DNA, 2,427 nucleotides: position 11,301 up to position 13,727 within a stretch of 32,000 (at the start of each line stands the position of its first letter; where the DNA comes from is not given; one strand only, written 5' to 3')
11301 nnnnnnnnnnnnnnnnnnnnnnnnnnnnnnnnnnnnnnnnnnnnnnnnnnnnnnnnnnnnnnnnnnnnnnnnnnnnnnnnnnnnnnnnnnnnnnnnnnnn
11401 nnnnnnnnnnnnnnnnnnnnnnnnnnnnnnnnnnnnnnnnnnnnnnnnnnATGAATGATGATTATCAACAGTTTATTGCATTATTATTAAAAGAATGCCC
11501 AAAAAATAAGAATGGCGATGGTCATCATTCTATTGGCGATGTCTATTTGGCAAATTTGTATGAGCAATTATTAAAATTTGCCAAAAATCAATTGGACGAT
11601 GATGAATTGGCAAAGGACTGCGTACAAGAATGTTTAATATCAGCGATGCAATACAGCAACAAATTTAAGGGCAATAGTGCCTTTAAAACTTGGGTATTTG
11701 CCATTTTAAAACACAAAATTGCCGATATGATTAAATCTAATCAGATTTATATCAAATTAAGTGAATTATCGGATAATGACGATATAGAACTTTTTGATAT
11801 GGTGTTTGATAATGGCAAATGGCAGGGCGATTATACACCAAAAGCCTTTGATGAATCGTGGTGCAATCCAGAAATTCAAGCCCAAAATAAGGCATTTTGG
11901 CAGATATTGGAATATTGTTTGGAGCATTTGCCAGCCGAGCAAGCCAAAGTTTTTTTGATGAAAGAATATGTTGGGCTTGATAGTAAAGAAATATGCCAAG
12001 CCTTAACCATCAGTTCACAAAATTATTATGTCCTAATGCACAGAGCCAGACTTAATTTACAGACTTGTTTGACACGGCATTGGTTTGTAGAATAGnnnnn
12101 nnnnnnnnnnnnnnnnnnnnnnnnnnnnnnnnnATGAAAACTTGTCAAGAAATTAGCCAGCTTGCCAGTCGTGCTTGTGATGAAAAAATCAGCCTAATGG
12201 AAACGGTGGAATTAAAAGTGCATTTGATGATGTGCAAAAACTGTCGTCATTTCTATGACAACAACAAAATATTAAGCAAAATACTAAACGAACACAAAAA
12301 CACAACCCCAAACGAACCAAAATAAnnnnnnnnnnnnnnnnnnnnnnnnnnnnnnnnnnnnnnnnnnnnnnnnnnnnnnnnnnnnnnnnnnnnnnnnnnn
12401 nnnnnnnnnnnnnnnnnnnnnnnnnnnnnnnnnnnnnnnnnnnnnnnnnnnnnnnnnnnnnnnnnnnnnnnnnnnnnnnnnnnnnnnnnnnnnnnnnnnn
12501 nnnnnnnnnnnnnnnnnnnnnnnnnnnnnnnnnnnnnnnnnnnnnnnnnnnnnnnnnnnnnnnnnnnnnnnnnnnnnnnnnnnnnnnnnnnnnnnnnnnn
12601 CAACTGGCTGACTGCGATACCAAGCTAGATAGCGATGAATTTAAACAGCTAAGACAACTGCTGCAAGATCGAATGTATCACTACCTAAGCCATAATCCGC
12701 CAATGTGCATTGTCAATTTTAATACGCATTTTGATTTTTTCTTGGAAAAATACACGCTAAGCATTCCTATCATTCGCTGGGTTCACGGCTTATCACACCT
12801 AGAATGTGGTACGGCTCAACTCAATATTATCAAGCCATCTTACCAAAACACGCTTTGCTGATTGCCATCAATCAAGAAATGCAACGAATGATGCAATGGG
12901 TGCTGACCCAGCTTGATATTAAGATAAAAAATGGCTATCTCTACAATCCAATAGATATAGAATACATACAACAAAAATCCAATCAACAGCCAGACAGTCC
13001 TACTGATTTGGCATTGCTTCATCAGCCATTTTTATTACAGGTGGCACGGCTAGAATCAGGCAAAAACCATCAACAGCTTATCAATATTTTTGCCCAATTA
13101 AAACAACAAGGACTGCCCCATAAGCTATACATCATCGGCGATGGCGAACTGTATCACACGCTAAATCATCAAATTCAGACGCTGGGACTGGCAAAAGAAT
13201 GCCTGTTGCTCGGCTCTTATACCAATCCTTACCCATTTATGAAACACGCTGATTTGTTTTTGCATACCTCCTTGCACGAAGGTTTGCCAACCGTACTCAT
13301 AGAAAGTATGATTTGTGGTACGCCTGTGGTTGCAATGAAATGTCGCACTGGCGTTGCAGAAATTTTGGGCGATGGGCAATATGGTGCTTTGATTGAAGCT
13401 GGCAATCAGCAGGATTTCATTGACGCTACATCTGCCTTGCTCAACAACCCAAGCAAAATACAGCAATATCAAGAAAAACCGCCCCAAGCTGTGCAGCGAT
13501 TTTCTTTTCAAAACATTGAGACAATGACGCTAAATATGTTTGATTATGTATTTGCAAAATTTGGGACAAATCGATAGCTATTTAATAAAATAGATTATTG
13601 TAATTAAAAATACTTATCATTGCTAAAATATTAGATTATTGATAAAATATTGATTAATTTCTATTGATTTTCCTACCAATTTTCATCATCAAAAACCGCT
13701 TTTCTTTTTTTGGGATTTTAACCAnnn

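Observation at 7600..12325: MNIO (DUF692)-based Cys-repeat RiPP metallophore operon with its own ECF sigma / anti-sigma pair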

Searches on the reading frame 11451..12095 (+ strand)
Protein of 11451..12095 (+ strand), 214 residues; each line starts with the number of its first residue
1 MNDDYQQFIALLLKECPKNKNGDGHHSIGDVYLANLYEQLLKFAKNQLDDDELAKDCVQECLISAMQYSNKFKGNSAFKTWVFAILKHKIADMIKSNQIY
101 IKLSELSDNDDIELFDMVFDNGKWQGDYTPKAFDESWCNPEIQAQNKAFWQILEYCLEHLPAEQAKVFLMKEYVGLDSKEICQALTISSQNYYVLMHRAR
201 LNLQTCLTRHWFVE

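Call 3: search_protein_families(library=pfam, proteins=[window:11451-12095:+], max_evalue=0.1)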
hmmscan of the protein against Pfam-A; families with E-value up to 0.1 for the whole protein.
window:11451-12095:+ (214 aa): 4 families
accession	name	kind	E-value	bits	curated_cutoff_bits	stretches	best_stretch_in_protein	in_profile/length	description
PF08281.18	Sigma70_r4_2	-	1.8e-12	47.1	25.7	1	151-203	2-54/54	Sigma-70, region 4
PF04542.20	Sigma70_r2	-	4.6e-10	39.6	24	1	37-98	6-69/71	Sigma-70 region 2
PF07638.17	Sigma70_ECF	-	0.051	13.9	21.1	0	157-202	133-178/185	ECF sigma factor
PF21705.3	p55_CTD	-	0.098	13.6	27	0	51-102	23-73/80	p55, C-terminal domain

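Call 4: search_protein_families(library=ncbifam, proteins=[window:11451-12095:+], max_evalue=0.1)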
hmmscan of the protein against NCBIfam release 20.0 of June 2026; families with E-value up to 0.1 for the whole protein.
window:11451-12095:+ (214 aa): 82 families (the best 25 are shown)
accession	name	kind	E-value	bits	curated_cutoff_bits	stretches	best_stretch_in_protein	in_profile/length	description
NF009196.0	PRK12544.1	equivalog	9.7e-61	204.8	287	1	30-213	21-202/208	RNA polymerase factor sigma-70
NF009182.0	PRK12530.1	subfamily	4.3e-59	199.2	264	1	26-212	8-189/193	RNA polymerase sigma factor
TIGR02943.1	Sig70_famx1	hypoth_equivalog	5.6e-59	199.1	162.2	1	30-213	5-185/188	RNA polymerase sigma-70 factor, TIGR02943 family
NF009184.0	PRK12532.1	equivalog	1.7e-55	187.9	276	1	30-212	8-189/195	RNA polymerase sigma factor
NF009173.0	PRK12520.1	equivalog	2.2e-52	177.6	255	1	33-213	8-185/191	RNA polymerase sigma factor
NF008892.0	PRK11924.2-1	equivalog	2.1e-51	174.4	291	1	32-214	21-200/203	RNA polymerase sigma factor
NF009197.0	PRK12545.1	equivalog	1.2e-44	152.5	336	1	31-209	12-189/201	RNA polymerase factor sigma-70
TIGR02937.1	sigma70-ECF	superfamily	1.2e-23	83.5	42.9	1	35-207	9-165/165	sigma-70 family RNA polymerase sigma factor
NF058625.1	sigma_PG0214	equivalog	1.9e-19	70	130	2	138-208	92-162/170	GFO_1088 family ECF-type sigma factor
TIGR02985.1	Sig70_bacteroi1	subfamily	1.5e-17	64.3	126.4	1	35-204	9-159/162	RNA polymerase sigma-70 factor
NF008888.0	PRK11922.1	equivalog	9e-16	58.2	204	1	39-209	42-198/231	RNA polymerase sigma factor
NF009166.1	PRK12513.1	equivalog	9.1e-16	58.1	206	1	38-188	33-167/193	RNA polymerase sigma factor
TIGR02950.1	SigM_subfam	subfamily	2.1e-15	56.9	147.95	2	133-206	84-157/159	RNA polymerase sigma factor, SigM family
NF006550.0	PRK09047.1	equivalog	3.1e-15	56.1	173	1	30-210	15-190/194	RNA polymerase sigma factor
TIGR02959.1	SigZ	equivalog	4.4e-14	52.7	168.65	2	37-105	5-73/170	RNA polymerase sigma factor SigZ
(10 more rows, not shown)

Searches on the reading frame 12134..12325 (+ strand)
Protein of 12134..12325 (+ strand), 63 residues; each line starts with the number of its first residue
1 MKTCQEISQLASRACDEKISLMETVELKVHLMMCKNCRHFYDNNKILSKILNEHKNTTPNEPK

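Call 3: search_protein_families(library=pfam, proteins=[window:12134-12325:+], max_evalue=0.1)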
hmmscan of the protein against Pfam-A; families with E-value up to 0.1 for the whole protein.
window:12134-12325:+ (63 aa): 4 families
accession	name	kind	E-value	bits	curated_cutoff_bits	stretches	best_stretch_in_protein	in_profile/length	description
PF13490.11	zf-HC2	-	1.6e-05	25.3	22.2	1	4-38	1-35/35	Putative zinc-finger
PF17981.7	ADD_ATRX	-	0.014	15.7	25.7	1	10-46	12-52/56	Cysteine Rich ADD domain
PF19518.5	RhoGAP_pG1_pG2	-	0.028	13.2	27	1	17-56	214-253/698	p190RhoGAP, pG1 and pG2 domains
PF11789.14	zf-Nse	-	0.038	14.2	27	1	32-57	25-50/57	Zinc-finger of the MIZ type in Nse subunit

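Call 4: search_protein_families(library=ncbifam, proteins=[window:12134-12325:+], max_evalue=0.1)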
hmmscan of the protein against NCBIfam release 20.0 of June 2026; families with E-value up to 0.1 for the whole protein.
window:12134-12325:+ (63 aa): 4 families
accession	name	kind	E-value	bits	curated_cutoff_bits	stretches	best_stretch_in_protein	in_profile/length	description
NF052368.1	antisigmaE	subfamily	6e-15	54.8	50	1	1-47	1-47/48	anti-sigma factor family protein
TIGR03988.1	antisig_RsrA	equivalog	0.00033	20.7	62.5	1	4-54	2-52/77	mycothiol system anti-sigma-R factor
NF000612.0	PRK00019.1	equivalog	0.014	15.1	70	1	14-42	17-46/72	50S ribosomal protein L31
NF041780.1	hetero_SS_HdrB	equivalog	0.036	13.4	450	1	12-54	222-265/304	ferredoxin:CoB-CoM heterodisulfide reductase subunit HdrB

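Call 72: find_encoding_contigs(protein=window:12134-12325:+, flank=6000, max_places=5)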
Protein window:12134-12325:+ (63 aa): no gene with exactly this product is on record in the collection.

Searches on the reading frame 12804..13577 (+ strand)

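Call 56: search_protein_families(library=pfam, proteins=[window:12804-13577:+], max_evalue=0.001)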
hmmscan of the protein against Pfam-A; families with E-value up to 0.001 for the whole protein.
window:12804-13577:+ (257 aa): 3 families
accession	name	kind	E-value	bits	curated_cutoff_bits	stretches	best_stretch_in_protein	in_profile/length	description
PF00534.26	Glycos_transf_1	-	1.2e-33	116.6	26.4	1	73-224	14-167/172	Glycosyl transferases group 1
PF13692.12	Glyco_trans_1_4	-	2.1e-28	99.8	27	1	75-215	2-142/142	Glycosyl transferases group 1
PF20706.3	GT4-conflict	-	0.00025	20.6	26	1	146-191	279-323/385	Family 4 Glycosyltransferase in conflict systems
